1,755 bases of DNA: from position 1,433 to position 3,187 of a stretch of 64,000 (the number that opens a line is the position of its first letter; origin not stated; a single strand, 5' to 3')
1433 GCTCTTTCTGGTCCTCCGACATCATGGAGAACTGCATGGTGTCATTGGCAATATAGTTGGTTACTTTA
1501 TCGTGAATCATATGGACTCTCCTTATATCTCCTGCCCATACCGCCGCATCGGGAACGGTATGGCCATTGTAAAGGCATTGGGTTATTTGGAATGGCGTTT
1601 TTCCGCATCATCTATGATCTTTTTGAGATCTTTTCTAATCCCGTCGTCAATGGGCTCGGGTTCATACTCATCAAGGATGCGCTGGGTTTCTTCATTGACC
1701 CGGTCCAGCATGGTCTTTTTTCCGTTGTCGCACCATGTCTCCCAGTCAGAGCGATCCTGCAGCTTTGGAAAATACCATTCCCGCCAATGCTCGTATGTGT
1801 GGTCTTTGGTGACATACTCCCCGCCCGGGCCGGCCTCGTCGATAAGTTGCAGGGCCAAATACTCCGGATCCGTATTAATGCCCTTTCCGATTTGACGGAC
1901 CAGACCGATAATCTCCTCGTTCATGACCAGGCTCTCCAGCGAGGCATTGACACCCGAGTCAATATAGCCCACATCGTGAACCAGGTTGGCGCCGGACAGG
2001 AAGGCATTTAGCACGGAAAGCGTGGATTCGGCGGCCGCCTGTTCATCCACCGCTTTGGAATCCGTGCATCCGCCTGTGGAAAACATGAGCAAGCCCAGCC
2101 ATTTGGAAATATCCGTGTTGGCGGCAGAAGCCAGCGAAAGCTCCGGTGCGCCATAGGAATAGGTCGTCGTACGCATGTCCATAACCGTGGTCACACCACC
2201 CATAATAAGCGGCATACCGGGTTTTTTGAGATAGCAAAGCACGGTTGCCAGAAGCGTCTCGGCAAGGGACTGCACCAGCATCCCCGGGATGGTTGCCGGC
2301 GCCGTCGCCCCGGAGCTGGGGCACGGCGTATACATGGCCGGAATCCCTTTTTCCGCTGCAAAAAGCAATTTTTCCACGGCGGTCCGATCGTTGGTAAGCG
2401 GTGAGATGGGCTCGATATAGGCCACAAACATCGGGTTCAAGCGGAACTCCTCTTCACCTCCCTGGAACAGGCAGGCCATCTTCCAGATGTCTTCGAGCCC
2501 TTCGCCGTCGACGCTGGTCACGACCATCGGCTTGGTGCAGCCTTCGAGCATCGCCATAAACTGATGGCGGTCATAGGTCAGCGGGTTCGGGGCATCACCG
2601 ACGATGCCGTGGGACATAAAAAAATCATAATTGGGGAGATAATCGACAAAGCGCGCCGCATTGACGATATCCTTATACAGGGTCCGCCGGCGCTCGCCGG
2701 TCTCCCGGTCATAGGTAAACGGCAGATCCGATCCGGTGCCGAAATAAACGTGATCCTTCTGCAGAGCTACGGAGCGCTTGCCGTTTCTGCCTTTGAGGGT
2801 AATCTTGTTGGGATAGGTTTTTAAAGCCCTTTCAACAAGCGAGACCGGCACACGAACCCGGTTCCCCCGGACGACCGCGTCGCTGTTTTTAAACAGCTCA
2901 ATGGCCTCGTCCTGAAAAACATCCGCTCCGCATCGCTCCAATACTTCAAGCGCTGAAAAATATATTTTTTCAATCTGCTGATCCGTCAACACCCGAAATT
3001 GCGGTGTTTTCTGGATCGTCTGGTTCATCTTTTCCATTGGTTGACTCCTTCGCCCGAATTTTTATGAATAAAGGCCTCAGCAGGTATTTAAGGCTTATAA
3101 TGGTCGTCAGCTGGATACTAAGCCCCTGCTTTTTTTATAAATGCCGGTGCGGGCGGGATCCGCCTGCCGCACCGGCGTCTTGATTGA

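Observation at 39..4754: One operon pairs a betaine-forming SAM methyltransferase (SDMT type) with corrinoid-dependent MttB-type demethylases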

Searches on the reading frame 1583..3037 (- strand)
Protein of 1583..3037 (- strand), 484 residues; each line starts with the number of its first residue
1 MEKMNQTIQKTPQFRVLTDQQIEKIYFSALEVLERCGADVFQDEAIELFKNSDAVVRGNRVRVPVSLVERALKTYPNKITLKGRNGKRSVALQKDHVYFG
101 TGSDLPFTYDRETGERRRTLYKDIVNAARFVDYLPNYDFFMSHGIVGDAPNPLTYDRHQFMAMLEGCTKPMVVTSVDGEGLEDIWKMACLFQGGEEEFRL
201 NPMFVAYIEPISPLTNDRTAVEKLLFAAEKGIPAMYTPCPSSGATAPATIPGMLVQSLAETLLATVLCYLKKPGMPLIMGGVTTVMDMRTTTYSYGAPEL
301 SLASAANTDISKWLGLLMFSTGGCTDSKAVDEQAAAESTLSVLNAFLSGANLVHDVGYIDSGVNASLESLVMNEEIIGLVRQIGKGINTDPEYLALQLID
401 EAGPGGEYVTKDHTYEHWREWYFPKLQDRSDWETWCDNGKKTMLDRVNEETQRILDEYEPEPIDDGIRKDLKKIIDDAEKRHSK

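Call 3: search_protein_families(library=pfam, proteins=[window:1583-3037:-])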
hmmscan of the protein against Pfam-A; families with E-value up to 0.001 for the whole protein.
window:1583-3037:- (484 aa): 1 family
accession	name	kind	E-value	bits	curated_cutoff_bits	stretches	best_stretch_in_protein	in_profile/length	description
PF06253.16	MTTB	-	1.8e-96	323.6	25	1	5-477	22-494/500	Trimethylamine methyltransferase (MTTB)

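Call 4: search_protein_families(library=ncbifam, proteins=[window:1583-3037:-])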
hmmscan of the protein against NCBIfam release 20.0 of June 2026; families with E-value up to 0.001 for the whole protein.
window:1583-3037:- (484 aa): 1 family
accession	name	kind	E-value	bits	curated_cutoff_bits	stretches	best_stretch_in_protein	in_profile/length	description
TIGR02369.2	trimeth_pyl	equivalog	5.3e-116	387.9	525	1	13-479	2-469/469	[trimethylamine--corrinoid protein] Co-methyltransferase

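Call 11: search_solved_structures(query=window:1583-3037:-)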
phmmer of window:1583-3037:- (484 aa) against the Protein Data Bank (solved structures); distinct sequences matched with E-value up to 0.001: 5.
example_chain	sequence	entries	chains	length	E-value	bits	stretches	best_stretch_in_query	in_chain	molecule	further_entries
2qne_A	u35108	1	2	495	2.6e-69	237.3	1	11-475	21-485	Putative methyltransferase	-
9yce_A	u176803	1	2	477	2.8e-69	237.2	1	12-475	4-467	Glycine betaine methyltransferase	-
7xcl_A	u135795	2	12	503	3.2e-57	197.4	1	14-481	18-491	Trimethylamine methyltransferase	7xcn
7xcm_A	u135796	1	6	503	4.6e-57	196.9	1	14-481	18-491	Trimethylamine methyltransferase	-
4yyc_A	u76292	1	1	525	3.2e-49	171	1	11-475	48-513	Putative trimethylamine methyltransferase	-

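Call 30: search_solved_structures(query=window:1583-3037:-, show_alignments=2, max_evalue=1e-60)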
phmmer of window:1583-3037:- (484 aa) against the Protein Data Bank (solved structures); distinct sequences matched with E-value up to 1e-60: 2.
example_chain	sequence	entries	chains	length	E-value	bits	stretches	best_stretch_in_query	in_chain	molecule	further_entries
2qne_A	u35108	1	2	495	2.6e-69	237.3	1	11-475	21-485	Putative methyltransferase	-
9yce_A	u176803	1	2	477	2.8e-69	237.2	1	12-475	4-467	Glycine betaine methyltransferase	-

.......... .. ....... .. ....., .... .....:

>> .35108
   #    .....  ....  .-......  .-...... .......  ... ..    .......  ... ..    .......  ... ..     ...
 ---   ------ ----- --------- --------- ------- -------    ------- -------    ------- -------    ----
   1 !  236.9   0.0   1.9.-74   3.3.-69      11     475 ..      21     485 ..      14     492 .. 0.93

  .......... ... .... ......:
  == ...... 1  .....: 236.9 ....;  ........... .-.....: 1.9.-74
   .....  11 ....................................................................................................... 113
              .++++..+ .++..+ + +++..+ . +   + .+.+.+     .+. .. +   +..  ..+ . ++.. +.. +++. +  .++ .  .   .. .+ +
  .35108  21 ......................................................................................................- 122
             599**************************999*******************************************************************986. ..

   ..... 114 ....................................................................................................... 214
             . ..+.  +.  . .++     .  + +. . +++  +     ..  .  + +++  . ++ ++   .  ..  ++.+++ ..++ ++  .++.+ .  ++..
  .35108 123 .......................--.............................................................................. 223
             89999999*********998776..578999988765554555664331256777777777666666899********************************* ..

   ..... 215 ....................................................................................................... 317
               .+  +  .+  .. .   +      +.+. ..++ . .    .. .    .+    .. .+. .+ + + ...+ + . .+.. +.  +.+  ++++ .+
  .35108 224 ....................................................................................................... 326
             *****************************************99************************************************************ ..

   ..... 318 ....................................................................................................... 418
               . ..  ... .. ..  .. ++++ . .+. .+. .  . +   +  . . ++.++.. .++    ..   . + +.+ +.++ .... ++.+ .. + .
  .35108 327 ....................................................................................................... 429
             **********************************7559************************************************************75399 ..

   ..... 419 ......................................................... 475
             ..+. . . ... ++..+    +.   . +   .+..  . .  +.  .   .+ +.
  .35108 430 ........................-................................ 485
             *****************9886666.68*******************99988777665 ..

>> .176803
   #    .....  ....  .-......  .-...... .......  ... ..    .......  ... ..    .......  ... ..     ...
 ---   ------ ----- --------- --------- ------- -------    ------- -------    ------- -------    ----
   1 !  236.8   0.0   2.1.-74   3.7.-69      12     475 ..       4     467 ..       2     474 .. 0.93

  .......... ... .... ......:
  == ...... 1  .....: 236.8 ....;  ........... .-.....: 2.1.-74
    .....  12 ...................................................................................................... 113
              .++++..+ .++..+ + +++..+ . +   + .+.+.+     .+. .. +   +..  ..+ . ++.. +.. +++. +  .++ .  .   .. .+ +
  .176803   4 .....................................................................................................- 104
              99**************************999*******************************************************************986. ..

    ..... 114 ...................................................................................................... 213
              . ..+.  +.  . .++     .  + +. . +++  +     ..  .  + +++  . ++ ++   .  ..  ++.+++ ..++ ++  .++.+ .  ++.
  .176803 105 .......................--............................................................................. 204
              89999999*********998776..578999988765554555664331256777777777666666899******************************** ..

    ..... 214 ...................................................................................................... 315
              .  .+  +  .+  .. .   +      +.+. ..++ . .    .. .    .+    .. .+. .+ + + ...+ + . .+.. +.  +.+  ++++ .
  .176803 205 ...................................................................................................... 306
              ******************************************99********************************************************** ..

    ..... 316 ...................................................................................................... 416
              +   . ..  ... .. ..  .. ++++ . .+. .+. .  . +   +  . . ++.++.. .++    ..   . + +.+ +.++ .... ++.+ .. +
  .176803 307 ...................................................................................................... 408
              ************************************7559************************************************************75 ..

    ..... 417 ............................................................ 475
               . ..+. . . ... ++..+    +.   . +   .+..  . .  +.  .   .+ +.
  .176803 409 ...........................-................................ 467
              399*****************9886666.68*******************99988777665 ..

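Call 41: search_solved_structures(query=window:1583-3037:-, show_alignments=3, max_evalue=1e-55)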
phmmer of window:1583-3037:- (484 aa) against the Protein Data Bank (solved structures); distinct sequences matched with E-value up to 1e-55: 4.
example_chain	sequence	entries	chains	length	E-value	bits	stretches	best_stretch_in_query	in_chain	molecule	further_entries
2qne_A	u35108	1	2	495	2.6e-69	237.3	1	11-475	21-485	Putative methyltransferase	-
9yce_A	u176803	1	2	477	2.8e-69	237.2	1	12-475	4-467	Glycine betaine methyltransferase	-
7xcl_A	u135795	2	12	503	3.2e-57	197.4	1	14-481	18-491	Trimethylamine methyltransferase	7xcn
7xcm_A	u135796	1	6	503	4.6e-57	196.9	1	14-481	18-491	Trimethylamine methyltransferase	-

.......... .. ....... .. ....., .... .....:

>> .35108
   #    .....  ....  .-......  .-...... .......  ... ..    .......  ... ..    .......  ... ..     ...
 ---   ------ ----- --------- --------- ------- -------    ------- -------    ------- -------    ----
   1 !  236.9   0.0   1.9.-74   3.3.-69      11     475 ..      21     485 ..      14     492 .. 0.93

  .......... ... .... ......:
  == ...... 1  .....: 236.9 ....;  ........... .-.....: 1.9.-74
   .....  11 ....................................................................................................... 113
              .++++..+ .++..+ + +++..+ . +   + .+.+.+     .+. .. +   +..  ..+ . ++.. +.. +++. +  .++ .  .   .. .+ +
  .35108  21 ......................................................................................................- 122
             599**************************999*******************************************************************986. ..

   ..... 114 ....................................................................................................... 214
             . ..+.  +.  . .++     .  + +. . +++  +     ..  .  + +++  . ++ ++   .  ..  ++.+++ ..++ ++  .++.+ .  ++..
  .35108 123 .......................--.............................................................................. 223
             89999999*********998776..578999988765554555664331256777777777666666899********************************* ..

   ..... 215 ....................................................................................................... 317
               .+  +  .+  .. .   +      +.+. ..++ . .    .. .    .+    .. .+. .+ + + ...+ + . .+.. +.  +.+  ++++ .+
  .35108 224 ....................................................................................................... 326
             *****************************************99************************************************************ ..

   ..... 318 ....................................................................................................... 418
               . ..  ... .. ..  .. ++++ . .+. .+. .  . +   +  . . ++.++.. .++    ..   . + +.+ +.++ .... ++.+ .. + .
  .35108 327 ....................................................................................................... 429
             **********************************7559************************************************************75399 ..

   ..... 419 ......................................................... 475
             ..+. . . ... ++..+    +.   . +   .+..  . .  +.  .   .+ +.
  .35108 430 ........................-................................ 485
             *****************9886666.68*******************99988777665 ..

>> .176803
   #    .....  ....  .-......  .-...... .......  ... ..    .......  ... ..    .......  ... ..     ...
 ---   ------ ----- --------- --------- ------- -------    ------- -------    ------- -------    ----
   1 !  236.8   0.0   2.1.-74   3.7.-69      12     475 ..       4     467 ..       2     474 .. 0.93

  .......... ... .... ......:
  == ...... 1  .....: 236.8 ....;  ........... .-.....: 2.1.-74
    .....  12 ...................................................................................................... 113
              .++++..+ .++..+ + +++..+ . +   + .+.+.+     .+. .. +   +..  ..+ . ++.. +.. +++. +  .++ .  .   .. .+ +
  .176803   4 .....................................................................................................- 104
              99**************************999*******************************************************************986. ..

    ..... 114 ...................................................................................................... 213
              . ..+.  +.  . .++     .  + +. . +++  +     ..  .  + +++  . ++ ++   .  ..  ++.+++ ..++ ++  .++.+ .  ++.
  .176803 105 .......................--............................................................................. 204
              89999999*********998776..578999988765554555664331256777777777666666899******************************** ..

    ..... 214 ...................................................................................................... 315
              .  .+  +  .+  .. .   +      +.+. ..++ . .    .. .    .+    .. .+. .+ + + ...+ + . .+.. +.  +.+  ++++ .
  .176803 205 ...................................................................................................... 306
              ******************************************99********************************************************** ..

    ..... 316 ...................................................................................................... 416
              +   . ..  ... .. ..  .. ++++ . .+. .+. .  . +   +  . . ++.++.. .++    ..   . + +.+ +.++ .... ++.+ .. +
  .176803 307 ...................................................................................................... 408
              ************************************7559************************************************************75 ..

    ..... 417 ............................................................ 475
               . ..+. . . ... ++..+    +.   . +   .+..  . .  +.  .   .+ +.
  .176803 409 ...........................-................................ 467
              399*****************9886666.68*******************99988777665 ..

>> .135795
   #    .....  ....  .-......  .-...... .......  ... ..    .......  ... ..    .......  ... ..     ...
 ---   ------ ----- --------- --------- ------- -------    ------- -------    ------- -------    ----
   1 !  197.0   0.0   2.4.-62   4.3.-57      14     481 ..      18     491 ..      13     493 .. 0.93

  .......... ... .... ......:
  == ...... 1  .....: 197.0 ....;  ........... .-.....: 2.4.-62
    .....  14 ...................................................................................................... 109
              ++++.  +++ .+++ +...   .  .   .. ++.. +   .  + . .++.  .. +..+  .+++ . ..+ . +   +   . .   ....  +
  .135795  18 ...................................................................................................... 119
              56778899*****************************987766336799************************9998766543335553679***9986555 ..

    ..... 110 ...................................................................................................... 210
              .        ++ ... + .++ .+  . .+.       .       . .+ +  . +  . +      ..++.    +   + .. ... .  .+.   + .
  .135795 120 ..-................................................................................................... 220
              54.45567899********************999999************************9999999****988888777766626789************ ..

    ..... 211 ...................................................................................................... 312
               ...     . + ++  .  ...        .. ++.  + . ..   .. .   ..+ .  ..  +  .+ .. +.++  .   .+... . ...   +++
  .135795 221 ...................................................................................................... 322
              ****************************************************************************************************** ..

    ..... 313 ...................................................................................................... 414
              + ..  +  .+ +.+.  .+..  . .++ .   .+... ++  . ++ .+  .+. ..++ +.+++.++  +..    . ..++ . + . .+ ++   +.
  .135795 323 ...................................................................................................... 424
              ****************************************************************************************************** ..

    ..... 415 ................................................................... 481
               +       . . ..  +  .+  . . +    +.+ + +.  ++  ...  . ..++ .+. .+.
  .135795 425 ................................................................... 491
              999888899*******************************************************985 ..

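Call 57: find_homologous_proteins(query=window:1583-3037:-, max_evalue=1e-30)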
Query window:1583-3037:- (484 aa): 1822 proteins with E <= 1e-30 among 8000 candidates; the best 120 are listed.
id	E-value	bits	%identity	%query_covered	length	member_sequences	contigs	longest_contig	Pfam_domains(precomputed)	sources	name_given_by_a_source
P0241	0.0e+0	1059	94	100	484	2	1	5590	PF06253.17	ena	-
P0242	0.0e+0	1056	94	100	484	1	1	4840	PF06253.17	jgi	-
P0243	0.0e+0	1054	94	100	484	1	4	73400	PF06253.17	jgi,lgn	jgi:trimethylamine--corrinoid protein Co-methyltransferase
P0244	0.0e+0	1052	94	100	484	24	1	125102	PF06253.17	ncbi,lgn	-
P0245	0.0e+0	1050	94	100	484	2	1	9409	PF06253.17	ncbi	-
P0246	0.0e+0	1045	94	100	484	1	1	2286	PF06253.17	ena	-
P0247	0.0e+0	1045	94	100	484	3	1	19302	PF06253.17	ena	-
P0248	0.0e+0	1042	93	100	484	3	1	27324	PF06253.17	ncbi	-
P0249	0.0e+0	1039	93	100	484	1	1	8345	PF06253.17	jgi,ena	-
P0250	0.0e+0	1010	90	100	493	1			PF06253.17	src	-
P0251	7.3e-297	1003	89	100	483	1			PF06253.17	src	-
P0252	7.5e-297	1003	90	100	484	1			PF06253.17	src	-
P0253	4.3e-294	993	89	100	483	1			PF06253.17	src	-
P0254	1.7e-284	962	86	100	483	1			PF06253.17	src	-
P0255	4.6e-279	944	84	100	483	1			PF06253.17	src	-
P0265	2.5e-260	882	79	99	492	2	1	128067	PF06253.17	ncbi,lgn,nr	ncbi:MAG: trimethylamine methyltransferase family protein [Thermodesulfobacteriota bacterium]|nr:tri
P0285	1.7e-250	850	76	99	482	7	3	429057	PF06253.17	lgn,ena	-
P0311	3.1e-247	839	75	100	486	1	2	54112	PF06253.17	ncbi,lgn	ncbi:MAG: trimethylamine methyltransferase family protein [Desulfatibacillaceae bacterium]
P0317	5.5e-246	835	74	99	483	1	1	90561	PF06253.17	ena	-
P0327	1.8e-243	826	74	100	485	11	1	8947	PF06253.17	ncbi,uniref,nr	ncbi:trimethylamine methyltransferase family protein [Desulfonatronospira sp.]|uniref:trimethylamine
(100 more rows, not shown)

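Call 58: find_encoding_contigs(protein=P0285, flank=10000, max_places=1)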
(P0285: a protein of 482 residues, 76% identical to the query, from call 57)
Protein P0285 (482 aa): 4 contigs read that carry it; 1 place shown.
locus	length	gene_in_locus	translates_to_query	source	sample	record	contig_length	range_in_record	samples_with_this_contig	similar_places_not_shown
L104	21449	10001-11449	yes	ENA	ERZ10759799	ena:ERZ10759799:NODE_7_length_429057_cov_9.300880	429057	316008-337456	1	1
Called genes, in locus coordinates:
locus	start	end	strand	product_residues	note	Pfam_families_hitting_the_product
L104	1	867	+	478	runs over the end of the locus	PF00497:SBP_bac_3, PF10613:Lig_chan-Glu_bd (faint), PF01464:SLT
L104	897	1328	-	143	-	PF09345:SiaC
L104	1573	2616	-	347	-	PF02277:DBI_PRT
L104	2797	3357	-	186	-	PF02283:CobU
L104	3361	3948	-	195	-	PF00300:His_Phos_1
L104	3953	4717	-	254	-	PF02654:CobS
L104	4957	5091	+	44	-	-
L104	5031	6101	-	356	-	PF16819:DUF5074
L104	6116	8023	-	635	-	PF07715:Plug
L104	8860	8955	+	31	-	-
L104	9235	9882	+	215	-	PF02607:B12-binding_2, PF02310:B12-binding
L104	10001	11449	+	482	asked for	PF06253:MTTB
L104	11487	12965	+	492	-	PF06253:MTTB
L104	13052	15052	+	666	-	PF05378:Hydant_A_N, PF13941:MutL (faint), PF01968:Hydantoinase_A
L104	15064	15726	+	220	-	PF07796:DUF1638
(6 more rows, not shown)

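Call 59: find_encoding_contigs(protein=P0311, flank=10000, max_places=1)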
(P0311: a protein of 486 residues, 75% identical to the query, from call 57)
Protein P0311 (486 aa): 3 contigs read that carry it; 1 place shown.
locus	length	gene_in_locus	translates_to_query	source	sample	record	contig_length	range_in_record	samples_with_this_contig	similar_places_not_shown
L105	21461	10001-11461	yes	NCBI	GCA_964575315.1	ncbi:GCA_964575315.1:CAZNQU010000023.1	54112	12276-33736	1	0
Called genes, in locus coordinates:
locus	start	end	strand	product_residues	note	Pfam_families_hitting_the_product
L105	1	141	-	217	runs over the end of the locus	PF00440:TetR_N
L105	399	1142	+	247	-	PF01925:TauE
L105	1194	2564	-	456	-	PF18024:HTH_50 (faint), PF01078:Mg_chelatase (faint), PF00158:Sigma54_activat, PF14532:Sigma54_activ_2, PF07728:AAA_5, PF25601:AAA_lid_14, PF02954:HTH_8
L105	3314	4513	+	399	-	PF00438:S-AdoMet_synt_N, PF02772:S-AdoMet_synt_M, PF02773:S-AdoMet_synt_C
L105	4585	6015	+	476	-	PF05221:AdoHcyase, PF00670:AdoHcyase_NAD, PF02826:2-Hacid_dh_C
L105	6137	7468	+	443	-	PF06245:DUF1015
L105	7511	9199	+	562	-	PF00389:2-Hacid_dh, PF02826:2-Hacid_dh_C, PF19304:PGDH_inter, PF01842:ACT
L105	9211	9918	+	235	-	PF02607:B12-binding_2, PF02310:B12-binding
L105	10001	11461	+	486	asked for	PF06253:MTTB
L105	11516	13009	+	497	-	PF06253:MTTB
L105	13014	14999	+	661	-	PF05378:Hydant_A_N, PF13941:MutL (faint), PF01968:Hydantoinase_A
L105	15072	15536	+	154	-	PF04073:tRNA_edit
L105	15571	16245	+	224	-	PF01842:ACT (faint), PF13291:ACT_4 (faint), PF13740:ACT_6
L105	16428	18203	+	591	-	PF00111:Fer2, PF17651:Raco_middle, PF14574:RACo_C_ter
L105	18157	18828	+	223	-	PF07796:DUF1638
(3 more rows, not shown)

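Call 60: find_encoding_contigs(protein=P0265, flank=10000, max_places=1)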
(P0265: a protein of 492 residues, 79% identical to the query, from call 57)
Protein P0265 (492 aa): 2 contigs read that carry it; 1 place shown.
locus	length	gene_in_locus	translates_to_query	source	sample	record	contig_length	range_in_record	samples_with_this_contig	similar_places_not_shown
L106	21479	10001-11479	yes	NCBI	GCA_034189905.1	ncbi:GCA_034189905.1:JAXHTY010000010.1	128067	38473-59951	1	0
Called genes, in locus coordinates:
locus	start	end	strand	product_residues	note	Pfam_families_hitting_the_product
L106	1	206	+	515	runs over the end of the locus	PF03062:MBOAT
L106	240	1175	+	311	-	-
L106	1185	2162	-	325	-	PF00852:Glyco_transf_10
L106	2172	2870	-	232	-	PF13489:Methyltransf_23 (weak)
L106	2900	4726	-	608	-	PF00535:Glycos_transf_2, PF10111:Glyco_tranf_2_2, PF13641:Glyco_tranf_2_3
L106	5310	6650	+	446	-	PF06245:DUF1015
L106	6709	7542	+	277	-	PF00891:Methyltransf_2 (faint), PF02353:CMAS, PF13489:Methyltransf_23, PF01209:Ubie_methyltran, PF08241:Methyltransf_11, PF08242:Methyltransf_12, PF13649:Methyltransf_25, PF13847:Methyltransf_31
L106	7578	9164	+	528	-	PF00389:2-Hacid_dh, PF02826:2-Hacid_dh_C, PF07991:KARI_N (faint), PF19304:PGDH_inter, PF01842:ACT (weak)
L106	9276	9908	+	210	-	PF02607:B12-binding_2, PF02310:B12-binding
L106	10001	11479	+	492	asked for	PF06253:MTTB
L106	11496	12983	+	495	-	PF06253:MTTB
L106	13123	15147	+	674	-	PF05378:Hydant_A_N, PF13941:MutL (faint), PF01968:Hydantoinase_A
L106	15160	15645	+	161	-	PF04073:tRNA_edit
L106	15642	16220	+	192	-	PF01842:ACT (faint), PF13740:ACT_6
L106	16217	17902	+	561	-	PF00111:Fer2, PF17651:Raco_middle, PF14574:RACo_C_ter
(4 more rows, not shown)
